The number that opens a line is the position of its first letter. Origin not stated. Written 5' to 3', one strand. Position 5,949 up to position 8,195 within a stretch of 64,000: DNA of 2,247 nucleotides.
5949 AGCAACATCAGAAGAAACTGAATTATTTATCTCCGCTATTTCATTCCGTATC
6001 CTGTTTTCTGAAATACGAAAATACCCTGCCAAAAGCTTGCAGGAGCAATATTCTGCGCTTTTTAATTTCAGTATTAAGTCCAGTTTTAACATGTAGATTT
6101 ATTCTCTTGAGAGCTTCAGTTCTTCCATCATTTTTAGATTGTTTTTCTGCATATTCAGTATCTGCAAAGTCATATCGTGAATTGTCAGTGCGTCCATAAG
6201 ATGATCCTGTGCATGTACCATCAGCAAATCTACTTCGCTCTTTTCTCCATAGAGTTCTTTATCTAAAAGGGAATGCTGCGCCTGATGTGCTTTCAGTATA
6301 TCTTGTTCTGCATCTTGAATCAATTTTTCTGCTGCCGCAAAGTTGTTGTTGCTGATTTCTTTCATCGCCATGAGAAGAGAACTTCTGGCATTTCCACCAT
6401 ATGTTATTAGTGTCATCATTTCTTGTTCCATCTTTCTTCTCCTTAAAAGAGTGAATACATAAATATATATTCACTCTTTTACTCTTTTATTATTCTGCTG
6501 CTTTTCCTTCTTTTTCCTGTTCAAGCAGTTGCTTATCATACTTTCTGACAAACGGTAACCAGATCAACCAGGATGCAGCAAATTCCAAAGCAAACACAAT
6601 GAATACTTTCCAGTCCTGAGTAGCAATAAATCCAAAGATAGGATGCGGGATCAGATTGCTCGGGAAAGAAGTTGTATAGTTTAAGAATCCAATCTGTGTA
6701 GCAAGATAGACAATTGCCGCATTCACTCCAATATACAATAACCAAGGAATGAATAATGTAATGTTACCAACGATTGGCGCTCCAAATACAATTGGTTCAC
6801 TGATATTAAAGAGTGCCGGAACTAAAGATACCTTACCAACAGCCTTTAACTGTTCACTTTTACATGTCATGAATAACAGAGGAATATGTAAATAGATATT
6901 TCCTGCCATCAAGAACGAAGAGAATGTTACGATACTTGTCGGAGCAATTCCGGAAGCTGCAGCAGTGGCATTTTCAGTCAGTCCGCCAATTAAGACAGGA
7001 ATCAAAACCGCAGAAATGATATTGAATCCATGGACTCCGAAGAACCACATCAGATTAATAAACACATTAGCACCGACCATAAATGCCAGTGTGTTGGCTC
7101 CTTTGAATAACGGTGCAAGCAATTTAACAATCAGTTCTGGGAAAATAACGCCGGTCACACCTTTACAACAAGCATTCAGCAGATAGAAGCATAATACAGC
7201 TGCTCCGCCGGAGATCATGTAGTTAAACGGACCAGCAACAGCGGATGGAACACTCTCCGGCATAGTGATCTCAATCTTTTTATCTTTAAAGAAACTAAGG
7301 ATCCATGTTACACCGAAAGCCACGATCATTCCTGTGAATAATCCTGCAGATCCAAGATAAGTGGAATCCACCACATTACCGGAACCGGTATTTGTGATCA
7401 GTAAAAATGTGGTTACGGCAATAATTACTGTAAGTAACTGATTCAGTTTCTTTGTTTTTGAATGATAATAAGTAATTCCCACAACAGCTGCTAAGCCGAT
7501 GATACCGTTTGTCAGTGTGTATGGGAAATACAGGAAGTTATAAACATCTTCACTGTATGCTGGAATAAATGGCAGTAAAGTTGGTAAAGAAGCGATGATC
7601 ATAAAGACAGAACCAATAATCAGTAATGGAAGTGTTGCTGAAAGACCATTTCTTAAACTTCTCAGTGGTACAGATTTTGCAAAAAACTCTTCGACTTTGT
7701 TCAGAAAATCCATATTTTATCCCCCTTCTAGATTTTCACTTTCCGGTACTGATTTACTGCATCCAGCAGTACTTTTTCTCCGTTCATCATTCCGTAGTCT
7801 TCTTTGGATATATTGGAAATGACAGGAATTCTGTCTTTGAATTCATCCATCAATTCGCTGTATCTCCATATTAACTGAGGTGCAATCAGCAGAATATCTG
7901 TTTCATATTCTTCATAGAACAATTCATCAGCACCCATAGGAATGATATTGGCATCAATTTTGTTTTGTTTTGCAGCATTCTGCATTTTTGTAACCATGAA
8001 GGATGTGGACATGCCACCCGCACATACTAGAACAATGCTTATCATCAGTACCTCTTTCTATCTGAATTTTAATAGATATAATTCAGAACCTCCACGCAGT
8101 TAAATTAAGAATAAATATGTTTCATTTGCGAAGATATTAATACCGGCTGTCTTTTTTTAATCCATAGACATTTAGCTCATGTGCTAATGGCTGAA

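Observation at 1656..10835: Seven-gene operon joining a GH95-like hydrolase and a Lac/cellobiose-class PTS to an Fe-S flavin ene-reductase and a DUF1080 protein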

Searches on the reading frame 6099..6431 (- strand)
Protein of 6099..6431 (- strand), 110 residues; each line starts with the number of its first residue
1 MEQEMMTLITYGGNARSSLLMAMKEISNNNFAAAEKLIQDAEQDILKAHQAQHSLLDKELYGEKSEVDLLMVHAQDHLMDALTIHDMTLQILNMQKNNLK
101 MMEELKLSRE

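Call 5: search_protein_families(library=pfam, proteins=[window:6099-6431:-], max_evalue=0.01)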
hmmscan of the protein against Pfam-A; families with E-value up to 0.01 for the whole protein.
window:6099-6431:- (110 aa): 1 family
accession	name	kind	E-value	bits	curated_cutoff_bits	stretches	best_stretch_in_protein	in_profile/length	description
PF02255.21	PTS_IIA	-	5.2e-29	100.6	27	1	4-95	2-93/94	PTS system, Lactose/Cellobiose specific IIA subunit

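Call 7: search_protein_families(library=ncbifam, proteins=[window:6099-6431:-], max_evalue=0.01)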
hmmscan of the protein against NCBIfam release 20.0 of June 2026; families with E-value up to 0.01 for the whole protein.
window:6099-6431:- (110 aa): 3 families
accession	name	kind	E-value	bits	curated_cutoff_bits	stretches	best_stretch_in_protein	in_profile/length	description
TIGR00823.1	EIIA-LAC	subfamily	2.4e-26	91.8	136.95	1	1-96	3-98/99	lactose-specific PTS transporter subunit IIA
NF007156.0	PRK09591.1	equivalog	2.5e-19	69.4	144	1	7-96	12-101/105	PTS cellobiose transporter subunit IIA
NF007768.0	PRK10454.1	equivalog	1.1e-13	51.2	148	1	2-94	18-110/116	PTS N,N'-diacetylchitobiose transporter subunit IIA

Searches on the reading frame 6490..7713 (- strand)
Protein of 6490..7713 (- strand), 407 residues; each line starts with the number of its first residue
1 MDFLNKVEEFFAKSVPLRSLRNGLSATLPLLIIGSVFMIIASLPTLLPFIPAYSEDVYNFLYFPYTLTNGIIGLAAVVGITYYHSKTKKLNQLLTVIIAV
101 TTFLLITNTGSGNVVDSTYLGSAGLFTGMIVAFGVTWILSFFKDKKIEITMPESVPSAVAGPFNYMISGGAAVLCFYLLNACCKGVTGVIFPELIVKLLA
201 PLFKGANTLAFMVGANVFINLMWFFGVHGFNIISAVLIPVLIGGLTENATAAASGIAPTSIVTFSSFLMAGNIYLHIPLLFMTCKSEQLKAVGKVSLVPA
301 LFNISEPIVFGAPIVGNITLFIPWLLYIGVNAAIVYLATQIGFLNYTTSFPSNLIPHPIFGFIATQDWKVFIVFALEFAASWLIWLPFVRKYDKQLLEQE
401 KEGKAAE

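Call 5: search_protein_families(library=pfam, proteins=[window:6490-7713:-], max_evalue=0.01)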
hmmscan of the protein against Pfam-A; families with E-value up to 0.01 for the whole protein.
window:6490-7713:- (407 aa): 1 family
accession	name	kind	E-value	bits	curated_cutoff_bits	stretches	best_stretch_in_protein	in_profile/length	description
PF02378.23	PTS_EIIC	-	9e-37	127.3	30.7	1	21-326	1-317/319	Phosphotransferase system, EIIC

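Call 7: search_protein_families(library=ncbifam, proteins=[window:6490-7713:-], max_evalue=0.01)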
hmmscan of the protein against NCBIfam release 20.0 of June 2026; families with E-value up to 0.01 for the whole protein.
window:6490-7713:- (407 aa): 5 families
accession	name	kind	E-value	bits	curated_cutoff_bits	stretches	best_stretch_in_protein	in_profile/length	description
TIGR00359.1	cello_pts_IIC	equivalog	4.3e-65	220.4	434.45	1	17-402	14-424/424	PTS cellobiose transporter subunit IIC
TIGR00410.1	lacE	subfamily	4.3e-65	220.4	236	1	17-402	14-424/424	PTS system, lactose/cellobiose family IIC component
TIGR00394.1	lac_pts_IIC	equivalog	9.4e-56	189.8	614.4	1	9-402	6-412/412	lactose-specific PTS transporter subunit EIIC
NF007157.0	PRK09592.1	equivalog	4e-50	170.9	503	1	118-404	163-448/451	PTS cellobiose transporter subunit IIC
NF007634.0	PRK10297.1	equivalog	2.2e-24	85.9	760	1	65-395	87-433/452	PTS N,N'-diacetylchitobiose transporter subunit IIC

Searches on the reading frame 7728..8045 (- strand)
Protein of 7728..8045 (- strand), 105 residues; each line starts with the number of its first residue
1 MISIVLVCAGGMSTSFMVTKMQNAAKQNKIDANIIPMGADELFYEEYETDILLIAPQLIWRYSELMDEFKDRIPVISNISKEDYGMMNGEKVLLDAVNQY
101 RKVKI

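Call 5: search_protein_families(library=pfam, proteins=[window:7728-8045:-], max_evalue=0.01)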
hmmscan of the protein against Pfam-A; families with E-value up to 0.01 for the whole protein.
window:7728-8045:- (105 aa): 1 family
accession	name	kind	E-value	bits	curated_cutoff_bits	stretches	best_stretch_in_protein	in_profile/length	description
PF02302.22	PTS_IIB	-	2e-15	57.7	23.6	1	4-93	2-88/90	PTS system, Lactose/Cellobiose specific IIB subunit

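Call 7: search_protein_families(library=ncbifam, proteins=[window:7728-8045:-], max_evalue=0.01)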
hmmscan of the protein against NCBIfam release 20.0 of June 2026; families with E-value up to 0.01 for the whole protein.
window:7728-8045:- (105 aa): 3 families
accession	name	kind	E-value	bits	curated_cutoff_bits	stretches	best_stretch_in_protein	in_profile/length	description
TIGR00853.1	pts-lac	subfamily_domain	1.3e-16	60.9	110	1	3-93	46-138/140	lactose/cellobiose PTS transporter subunit IIB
NF007796.0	PRK10499.1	equivalog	1.5e-09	38.2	157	1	4-103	6-103/106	PTS sugar transporter subunit IIB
NF007155.0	PRK09590.1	equivalog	3.4e-07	30.8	101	1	3-84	3-86/104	PTS cellobiose transporter subunit IIB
